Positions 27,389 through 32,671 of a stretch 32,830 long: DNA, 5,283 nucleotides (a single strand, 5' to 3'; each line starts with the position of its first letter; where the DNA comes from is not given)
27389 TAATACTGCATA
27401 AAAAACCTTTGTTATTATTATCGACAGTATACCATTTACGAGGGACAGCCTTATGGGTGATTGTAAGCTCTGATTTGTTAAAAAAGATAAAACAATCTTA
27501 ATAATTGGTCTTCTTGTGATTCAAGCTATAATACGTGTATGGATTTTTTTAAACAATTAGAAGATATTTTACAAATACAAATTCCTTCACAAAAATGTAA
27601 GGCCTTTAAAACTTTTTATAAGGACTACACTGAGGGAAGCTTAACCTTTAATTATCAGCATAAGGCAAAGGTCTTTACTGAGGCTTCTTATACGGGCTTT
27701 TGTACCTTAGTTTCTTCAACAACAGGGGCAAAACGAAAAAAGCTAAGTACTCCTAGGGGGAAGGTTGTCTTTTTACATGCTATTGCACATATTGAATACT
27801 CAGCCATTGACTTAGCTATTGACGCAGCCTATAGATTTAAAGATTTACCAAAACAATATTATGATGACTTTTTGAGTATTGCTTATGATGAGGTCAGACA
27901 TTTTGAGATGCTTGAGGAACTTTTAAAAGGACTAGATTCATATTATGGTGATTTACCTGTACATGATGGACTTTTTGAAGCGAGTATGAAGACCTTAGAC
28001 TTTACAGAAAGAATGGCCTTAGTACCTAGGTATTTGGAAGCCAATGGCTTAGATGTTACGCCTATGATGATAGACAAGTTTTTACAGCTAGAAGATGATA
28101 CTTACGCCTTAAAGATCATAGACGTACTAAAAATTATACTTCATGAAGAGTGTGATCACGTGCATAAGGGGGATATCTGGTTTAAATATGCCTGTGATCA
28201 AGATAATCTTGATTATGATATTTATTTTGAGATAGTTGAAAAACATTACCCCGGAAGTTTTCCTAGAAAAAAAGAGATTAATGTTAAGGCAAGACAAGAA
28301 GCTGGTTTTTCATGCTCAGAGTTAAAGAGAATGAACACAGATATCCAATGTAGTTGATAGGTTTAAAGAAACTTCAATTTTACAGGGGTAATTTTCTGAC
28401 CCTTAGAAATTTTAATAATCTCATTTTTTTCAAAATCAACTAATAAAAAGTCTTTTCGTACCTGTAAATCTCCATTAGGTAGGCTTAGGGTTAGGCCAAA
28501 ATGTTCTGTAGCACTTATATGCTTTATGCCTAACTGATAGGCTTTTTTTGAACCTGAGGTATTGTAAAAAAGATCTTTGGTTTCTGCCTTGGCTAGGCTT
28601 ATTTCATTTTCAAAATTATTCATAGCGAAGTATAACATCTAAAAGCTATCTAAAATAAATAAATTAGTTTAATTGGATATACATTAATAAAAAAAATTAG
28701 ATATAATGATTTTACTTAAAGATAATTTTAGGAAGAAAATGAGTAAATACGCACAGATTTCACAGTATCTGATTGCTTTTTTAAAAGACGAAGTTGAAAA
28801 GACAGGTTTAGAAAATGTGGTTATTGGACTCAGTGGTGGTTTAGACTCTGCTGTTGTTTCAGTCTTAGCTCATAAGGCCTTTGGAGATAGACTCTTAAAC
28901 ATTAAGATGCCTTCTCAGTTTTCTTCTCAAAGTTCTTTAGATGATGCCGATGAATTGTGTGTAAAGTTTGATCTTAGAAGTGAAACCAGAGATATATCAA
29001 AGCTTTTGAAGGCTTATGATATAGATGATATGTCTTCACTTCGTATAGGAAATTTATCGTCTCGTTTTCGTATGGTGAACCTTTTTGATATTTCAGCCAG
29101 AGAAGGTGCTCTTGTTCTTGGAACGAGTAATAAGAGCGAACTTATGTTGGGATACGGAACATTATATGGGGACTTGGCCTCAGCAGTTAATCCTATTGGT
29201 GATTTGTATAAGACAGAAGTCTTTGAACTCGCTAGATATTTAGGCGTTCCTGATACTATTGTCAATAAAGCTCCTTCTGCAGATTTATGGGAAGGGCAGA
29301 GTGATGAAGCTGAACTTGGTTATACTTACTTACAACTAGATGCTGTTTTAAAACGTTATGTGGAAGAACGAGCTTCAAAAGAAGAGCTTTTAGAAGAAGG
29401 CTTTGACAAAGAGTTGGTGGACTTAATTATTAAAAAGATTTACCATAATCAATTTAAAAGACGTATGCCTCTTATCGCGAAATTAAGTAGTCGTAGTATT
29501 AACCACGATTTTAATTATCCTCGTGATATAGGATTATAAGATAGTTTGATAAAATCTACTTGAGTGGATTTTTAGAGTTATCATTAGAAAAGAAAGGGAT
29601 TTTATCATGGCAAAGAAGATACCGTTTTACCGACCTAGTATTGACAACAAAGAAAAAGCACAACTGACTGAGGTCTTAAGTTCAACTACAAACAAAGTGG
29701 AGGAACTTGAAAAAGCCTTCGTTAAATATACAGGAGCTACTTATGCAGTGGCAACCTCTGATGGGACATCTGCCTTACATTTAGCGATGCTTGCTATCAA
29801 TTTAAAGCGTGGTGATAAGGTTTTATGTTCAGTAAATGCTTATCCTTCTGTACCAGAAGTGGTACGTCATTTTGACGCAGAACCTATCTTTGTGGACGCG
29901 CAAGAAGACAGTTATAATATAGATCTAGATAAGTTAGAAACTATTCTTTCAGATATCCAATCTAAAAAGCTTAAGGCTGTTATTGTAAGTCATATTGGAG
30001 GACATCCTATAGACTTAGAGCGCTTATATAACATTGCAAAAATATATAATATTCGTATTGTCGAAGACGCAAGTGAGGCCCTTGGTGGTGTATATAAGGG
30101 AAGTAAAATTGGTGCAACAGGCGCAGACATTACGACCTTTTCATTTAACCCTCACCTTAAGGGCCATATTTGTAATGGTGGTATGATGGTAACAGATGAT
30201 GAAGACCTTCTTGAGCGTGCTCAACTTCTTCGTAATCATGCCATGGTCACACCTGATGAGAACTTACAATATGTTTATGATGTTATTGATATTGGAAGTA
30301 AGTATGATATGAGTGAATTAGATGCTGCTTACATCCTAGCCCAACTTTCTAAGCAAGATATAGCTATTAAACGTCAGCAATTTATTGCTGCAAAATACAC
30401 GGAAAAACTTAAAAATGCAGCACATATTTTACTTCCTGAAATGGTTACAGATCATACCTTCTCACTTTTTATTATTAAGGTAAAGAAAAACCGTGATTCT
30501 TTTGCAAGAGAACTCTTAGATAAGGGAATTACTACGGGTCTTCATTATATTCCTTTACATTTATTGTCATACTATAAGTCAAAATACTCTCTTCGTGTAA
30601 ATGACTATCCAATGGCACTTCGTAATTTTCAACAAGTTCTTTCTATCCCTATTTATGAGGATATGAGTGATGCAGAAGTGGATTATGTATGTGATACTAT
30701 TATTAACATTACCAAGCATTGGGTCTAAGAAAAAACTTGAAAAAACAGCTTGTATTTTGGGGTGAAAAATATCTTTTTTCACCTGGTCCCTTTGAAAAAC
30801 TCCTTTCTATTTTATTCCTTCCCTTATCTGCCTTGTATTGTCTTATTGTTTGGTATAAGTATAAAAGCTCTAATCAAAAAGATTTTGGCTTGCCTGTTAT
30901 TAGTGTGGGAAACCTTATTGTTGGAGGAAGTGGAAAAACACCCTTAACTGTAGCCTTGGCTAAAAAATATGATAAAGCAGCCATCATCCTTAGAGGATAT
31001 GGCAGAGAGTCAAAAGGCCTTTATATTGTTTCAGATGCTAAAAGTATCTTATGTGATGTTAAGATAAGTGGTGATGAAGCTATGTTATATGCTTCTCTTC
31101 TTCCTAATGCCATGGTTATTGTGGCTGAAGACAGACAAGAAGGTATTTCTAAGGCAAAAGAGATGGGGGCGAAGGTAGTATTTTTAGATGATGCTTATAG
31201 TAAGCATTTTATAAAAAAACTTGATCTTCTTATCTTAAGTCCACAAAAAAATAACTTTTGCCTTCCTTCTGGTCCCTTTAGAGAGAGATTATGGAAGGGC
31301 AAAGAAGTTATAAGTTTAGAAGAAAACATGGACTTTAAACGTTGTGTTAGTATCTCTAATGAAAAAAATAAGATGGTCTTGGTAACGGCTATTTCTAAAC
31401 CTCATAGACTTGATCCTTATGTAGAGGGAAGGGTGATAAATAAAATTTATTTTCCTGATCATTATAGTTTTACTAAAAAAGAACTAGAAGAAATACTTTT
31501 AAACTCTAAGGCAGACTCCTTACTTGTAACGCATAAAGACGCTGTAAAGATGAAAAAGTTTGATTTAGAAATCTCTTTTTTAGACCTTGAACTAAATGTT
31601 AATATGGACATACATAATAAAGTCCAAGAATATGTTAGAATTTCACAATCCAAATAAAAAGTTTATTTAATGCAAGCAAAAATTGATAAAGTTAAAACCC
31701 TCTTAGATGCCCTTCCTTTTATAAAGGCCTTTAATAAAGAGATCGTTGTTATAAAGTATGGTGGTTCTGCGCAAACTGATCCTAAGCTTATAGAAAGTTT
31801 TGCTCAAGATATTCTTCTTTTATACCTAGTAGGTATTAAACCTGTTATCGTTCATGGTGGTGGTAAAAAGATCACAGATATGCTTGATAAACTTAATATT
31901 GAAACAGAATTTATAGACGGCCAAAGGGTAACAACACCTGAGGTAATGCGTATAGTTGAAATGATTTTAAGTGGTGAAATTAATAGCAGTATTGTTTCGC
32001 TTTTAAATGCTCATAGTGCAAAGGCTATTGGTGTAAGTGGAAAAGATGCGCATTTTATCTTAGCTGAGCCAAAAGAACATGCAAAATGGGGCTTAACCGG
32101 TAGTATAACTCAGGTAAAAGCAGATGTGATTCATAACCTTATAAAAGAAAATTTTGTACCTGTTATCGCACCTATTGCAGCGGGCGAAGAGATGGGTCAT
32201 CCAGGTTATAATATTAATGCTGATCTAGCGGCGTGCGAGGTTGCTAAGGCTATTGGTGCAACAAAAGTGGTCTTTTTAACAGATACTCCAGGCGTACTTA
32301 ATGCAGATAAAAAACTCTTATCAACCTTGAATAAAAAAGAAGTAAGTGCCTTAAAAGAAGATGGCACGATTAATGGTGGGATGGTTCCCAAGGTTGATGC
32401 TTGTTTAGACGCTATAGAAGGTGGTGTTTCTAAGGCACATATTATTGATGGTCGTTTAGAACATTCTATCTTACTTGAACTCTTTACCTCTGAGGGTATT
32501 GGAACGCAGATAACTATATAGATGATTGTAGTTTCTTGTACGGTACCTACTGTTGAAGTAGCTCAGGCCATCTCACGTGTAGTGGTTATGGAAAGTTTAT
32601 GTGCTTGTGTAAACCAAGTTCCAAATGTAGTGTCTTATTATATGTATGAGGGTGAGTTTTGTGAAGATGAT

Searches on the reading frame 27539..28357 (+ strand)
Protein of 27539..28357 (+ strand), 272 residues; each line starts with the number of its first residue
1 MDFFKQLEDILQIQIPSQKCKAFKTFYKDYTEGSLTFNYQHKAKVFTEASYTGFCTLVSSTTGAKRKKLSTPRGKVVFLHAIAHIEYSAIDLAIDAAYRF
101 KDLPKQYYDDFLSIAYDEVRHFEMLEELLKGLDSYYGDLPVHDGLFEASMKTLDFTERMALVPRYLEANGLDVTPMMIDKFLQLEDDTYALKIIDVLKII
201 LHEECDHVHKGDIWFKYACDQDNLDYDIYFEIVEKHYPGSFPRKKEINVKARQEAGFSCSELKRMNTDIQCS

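Call 88: search_protein_families(library=pfam, proteins=[window:27539-28357:+], max_evalue=0.00001)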
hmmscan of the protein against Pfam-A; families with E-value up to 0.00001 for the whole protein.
window:27539-28357:+ (272 aa): 1 family
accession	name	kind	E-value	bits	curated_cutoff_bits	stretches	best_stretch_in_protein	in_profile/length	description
PF04305.20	DUF455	-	2.3e-75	253.8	34.3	1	16-262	5-246/247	Protein of unknown function (DUF455)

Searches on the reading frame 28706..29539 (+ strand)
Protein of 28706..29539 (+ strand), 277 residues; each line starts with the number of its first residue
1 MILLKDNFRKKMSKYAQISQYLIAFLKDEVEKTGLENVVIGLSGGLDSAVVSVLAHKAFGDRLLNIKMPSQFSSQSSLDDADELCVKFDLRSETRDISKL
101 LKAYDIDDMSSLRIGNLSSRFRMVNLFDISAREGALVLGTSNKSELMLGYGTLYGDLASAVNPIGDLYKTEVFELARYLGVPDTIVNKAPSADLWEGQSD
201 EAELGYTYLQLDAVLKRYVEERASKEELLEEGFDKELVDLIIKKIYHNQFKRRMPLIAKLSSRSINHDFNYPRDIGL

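Call 88: search_protein_families(library=pfam, proteins=[window:28706-29539:+], max_evalue=0.00001)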
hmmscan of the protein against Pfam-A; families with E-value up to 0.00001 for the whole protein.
window:28706-29539:+ (277 aa): 1 family
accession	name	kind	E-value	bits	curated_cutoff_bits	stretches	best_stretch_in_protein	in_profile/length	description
PF02540.23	NAD_synthase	-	1.7e-76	257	21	1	20-255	3-242/242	NAD synthase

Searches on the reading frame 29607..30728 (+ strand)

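Call 88: search_protein_families(library=pfam, proteins=[window:29607-30728:+], max_evalue=0.00001)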
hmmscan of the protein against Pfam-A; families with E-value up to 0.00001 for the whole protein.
window:29607-30728:+ (373 aa): 4 families
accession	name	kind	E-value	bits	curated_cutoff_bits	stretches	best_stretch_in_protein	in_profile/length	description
PF01041.23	DegT_DnrJ_EryC1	-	1.6e-84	284.6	19.8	1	11-365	2-359/360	DegT/DnrJ/EryC1/StrS aminotransferase family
PF00155.27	Aminotran_1_2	-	2.6e-09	37.2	19.7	1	27-127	40-152/361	Aminotransferase class I and II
PF01053.26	Cys_Met_Meta_PP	-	1.1e-08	34.5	27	1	29-212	52-229/381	Cys/Met metabolism PLP-dependent enzyme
PF01212.27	Beta_elim_lyase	-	1.5e-06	28.2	27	1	29-213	32-215/288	Beta-eliminating lyase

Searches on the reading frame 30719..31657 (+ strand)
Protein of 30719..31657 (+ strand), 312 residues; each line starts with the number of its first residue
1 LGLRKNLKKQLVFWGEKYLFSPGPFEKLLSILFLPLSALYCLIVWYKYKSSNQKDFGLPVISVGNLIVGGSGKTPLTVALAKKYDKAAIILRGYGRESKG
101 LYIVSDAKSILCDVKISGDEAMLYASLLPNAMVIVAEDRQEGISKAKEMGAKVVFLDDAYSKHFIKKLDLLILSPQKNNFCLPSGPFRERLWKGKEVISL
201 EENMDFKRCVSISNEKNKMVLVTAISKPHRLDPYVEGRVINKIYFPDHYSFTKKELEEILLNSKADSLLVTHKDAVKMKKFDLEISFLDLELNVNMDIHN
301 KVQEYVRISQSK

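Call 88: search_protein_families(library=pfam, proteins=[window:30719-31657:+], max_evalue=0.00001)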
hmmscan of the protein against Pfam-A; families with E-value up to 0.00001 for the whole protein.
window:30719-31657:+ (312 aa): 1 family
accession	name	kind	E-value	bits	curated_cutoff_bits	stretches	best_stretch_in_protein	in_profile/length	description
PF02606.20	LpxK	-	2.6e-47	162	27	2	30-196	2-178/328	Tetraacyldisaccharide-1-P 4'-kinase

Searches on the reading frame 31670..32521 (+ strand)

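Call 88: search_protein_families(library=pfam, proteins=[window:31670-32521:+], max_evalue=0.00001)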
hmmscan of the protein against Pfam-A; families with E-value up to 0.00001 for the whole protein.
window:31670-32521:+ (283 aa): 1 family
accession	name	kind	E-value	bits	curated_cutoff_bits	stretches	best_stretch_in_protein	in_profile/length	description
PF00696.33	AA_kinase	-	8.4e-49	166.8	24.9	1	25-260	2-234/234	Amino acid kinase family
